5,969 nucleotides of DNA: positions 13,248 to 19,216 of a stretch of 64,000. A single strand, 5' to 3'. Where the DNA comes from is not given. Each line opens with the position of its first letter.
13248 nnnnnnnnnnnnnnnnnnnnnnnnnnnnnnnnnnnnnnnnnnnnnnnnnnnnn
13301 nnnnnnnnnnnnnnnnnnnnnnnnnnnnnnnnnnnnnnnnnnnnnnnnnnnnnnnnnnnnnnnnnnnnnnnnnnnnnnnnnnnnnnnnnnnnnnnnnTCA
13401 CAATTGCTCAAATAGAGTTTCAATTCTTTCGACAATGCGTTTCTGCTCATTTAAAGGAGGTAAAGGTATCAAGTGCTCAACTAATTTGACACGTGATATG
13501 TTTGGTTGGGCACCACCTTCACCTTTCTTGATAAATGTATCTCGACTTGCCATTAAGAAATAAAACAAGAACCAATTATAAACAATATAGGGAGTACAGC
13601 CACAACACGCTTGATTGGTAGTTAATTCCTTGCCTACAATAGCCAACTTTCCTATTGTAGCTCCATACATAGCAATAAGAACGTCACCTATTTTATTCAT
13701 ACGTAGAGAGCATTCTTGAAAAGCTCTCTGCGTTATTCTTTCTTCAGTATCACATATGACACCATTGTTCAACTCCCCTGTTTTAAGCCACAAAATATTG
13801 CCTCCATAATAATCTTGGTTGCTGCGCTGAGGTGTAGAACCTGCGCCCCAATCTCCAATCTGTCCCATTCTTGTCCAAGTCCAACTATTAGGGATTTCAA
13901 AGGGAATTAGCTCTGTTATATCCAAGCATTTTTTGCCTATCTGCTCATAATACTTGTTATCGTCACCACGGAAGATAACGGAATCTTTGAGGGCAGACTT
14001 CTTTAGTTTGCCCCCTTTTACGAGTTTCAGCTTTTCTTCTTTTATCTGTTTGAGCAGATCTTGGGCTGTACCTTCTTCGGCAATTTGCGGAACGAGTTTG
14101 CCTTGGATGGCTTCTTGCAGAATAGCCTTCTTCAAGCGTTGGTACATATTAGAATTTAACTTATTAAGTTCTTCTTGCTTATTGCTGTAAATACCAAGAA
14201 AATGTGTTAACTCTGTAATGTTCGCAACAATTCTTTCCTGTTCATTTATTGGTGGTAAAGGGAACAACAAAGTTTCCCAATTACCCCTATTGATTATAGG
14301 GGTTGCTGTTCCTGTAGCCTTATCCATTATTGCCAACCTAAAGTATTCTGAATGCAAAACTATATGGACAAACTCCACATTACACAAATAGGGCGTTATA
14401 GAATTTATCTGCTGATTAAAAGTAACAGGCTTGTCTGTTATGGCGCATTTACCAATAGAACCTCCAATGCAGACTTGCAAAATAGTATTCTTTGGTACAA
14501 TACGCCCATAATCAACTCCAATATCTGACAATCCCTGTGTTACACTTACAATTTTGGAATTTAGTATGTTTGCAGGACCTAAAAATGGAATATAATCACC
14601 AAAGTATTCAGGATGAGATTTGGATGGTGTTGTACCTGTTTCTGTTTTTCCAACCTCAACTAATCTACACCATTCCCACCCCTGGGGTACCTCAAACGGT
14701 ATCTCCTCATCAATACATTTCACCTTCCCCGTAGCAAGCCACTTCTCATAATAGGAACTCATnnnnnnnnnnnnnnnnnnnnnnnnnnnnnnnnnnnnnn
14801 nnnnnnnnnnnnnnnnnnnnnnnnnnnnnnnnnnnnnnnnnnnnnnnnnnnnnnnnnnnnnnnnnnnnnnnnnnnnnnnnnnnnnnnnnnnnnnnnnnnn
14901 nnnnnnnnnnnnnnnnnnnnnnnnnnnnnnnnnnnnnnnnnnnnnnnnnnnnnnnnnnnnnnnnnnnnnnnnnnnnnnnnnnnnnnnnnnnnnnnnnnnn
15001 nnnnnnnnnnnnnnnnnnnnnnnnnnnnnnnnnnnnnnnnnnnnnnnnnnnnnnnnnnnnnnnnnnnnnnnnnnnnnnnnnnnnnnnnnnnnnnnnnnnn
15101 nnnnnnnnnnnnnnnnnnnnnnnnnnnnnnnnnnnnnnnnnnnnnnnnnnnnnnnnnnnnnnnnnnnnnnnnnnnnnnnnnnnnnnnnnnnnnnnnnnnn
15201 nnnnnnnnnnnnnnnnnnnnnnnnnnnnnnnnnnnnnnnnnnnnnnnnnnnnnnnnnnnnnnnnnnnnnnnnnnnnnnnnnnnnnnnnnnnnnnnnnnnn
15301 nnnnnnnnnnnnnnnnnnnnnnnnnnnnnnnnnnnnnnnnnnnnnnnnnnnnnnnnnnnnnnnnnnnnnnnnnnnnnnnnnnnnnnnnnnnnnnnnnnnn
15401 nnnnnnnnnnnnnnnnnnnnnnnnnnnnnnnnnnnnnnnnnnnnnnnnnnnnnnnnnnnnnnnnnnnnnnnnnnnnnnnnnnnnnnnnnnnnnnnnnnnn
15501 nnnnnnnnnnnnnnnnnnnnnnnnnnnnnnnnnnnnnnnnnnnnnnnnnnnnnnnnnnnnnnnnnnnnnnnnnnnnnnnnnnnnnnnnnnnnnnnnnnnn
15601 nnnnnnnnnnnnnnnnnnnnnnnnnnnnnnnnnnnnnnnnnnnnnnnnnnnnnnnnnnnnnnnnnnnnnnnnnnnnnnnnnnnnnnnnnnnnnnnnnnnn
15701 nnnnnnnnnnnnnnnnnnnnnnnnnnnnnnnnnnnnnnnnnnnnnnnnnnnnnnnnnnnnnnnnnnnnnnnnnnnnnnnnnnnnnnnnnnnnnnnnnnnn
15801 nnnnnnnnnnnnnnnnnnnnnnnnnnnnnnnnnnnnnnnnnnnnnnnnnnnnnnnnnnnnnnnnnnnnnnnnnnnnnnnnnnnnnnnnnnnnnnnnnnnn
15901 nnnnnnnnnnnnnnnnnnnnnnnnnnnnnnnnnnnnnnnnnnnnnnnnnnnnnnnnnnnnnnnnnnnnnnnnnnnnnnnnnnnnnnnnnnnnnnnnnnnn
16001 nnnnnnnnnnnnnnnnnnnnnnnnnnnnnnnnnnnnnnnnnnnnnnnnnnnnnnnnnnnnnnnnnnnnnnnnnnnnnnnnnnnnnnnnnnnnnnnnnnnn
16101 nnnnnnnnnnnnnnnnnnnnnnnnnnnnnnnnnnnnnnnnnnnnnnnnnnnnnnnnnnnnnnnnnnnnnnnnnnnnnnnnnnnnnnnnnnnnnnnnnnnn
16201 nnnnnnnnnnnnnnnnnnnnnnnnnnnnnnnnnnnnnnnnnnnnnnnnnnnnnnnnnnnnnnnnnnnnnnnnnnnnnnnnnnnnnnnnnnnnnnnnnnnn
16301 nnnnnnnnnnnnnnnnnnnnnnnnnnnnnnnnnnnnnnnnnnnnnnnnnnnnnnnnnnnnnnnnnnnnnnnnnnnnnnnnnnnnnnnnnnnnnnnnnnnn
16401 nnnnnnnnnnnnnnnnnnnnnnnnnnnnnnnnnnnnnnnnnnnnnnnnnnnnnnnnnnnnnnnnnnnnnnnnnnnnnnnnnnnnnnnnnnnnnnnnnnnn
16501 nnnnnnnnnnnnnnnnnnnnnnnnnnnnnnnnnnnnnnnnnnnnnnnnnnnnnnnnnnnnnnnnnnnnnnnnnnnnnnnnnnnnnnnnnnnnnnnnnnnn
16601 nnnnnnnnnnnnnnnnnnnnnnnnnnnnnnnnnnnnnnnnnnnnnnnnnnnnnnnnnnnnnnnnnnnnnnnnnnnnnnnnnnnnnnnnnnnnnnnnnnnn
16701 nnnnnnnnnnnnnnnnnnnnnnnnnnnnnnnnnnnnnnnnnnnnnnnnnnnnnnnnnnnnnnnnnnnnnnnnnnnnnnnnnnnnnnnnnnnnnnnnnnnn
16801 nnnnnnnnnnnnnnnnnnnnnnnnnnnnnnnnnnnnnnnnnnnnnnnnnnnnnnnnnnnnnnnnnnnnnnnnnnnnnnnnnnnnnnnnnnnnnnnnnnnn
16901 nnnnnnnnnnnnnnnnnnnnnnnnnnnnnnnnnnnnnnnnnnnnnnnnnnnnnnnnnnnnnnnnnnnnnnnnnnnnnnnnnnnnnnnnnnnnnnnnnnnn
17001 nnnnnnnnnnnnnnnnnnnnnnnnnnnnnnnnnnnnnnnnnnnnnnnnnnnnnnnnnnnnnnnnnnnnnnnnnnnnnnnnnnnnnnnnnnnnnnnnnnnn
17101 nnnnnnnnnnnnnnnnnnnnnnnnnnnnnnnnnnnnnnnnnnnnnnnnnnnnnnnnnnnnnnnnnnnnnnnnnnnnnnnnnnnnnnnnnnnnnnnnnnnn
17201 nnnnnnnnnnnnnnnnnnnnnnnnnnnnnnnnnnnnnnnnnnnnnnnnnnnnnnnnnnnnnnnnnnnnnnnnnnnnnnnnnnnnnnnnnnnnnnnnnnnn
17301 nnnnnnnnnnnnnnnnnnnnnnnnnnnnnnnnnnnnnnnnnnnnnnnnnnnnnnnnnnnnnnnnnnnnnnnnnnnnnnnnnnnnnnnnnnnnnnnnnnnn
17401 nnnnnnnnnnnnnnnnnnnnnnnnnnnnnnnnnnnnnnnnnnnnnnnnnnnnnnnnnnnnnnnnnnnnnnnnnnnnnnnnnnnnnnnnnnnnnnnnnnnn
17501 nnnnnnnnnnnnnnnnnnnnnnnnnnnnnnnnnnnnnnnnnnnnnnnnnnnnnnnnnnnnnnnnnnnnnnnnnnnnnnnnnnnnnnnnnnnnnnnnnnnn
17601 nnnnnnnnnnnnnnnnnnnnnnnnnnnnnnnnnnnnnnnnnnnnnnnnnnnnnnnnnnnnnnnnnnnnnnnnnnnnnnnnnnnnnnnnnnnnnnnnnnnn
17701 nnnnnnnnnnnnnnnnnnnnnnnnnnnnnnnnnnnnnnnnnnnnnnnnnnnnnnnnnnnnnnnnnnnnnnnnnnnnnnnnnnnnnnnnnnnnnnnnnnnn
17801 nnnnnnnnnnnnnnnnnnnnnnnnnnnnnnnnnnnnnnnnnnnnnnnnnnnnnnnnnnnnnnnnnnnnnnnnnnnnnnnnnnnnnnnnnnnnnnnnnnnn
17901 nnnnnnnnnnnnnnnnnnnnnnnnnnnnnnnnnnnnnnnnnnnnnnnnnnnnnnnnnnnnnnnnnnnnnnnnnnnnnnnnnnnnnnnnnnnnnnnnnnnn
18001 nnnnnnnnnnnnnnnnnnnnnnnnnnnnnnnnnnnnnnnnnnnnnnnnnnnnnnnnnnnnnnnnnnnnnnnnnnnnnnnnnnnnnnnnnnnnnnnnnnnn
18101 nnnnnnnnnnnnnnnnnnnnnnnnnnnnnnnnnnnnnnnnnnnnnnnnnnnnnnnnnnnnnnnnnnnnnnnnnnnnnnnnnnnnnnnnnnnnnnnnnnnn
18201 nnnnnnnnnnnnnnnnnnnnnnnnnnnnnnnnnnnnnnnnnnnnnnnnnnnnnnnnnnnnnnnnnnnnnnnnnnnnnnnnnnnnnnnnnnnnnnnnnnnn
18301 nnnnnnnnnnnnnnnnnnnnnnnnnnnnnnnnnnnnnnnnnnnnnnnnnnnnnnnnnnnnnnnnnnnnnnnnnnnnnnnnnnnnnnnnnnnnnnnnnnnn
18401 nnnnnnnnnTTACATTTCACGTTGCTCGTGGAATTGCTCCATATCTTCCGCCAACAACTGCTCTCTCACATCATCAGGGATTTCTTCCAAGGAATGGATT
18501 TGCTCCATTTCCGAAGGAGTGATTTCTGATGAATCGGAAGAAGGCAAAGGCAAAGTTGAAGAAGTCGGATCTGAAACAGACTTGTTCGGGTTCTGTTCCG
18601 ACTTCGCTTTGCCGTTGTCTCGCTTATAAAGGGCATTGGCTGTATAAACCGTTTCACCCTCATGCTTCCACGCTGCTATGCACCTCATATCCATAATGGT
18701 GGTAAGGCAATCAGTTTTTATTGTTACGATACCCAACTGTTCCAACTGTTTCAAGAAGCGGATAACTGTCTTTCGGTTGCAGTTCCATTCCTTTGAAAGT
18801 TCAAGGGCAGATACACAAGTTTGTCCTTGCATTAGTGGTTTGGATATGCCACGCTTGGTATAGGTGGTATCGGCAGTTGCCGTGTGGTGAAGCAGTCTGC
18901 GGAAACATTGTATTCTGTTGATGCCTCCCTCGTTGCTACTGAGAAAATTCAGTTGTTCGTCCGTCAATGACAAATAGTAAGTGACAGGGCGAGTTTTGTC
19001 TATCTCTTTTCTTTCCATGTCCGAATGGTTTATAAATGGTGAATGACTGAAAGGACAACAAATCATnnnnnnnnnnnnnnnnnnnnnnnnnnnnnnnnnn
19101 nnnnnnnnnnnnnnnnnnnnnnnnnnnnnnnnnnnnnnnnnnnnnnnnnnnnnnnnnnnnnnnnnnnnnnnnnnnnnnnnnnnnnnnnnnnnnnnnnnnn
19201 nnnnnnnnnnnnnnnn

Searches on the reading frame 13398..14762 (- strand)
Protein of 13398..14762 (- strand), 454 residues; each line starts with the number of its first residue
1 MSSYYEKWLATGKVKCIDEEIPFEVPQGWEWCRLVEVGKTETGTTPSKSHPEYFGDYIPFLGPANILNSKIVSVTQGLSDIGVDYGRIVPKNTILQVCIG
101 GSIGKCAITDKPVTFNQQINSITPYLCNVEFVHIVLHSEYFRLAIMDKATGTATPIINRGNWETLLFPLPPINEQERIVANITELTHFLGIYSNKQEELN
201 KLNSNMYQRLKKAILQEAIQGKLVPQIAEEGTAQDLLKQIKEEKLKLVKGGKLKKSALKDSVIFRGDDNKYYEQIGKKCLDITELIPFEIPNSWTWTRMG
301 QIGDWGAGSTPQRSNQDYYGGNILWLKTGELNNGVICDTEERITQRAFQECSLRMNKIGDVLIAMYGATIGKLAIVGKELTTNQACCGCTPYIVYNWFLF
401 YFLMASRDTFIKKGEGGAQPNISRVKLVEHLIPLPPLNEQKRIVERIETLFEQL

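Call 58: search_protein_families(library=pfam, proteins=[window:13398-14762:-], max_evalue=0.001)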
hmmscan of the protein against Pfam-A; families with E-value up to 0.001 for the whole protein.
window:13398-14762:- (454 aa): 1 family
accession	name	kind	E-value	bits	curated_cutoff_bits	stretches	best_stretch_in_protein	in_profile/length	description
PF01420.25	Methylase_S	-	1e-39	136.9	22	2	293-452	3-154/168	Type I restriction modification DNA specificity domain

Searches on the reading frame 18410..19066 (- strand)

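Call 29: search_protein_families(library=pfam, proteins=[window:18410-19066:-], max_evalue=1)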
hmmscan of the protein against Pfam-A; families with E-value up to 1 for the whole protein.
window:18410-19066:- (218 aa): 8 families
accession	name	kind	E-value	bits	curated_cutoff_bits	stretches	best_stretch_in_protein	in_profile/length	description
PF08279.18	HTH_11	-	0.00068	19.9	25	1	78-116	9-46/55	HTH domain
PF01022.26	HTH_5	-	0.00072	19.8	22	1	78-115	11-46/47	Bacterial regulatory protein, arsR family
PF13730.12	HTH_36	-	0.0011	19.2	25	1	81-114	22-55/55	Helix-turn-helix domain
PF13545.12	HTH_Crp_2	-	0.014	15.8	27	1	89-127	27-64/70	Crp-like helix-turn-helix domain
PF22979.2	HTH_69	-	0.019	15.3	27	1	89-115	31-57/69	Winged helix-turn-helix domain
PF01978.25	TrmB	-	0.053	13.8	25.6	1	86-117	24-55/68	Sugar-specific transcriptional regulator TrmB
PF01047.28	MarR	-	0.1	13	24.6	1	88-115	21-48/59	MarR family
PF25213.1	HVO_A0261_N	-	0.11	12.9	35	1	88-115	28-55/86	HVO_A0261 N-terminal domain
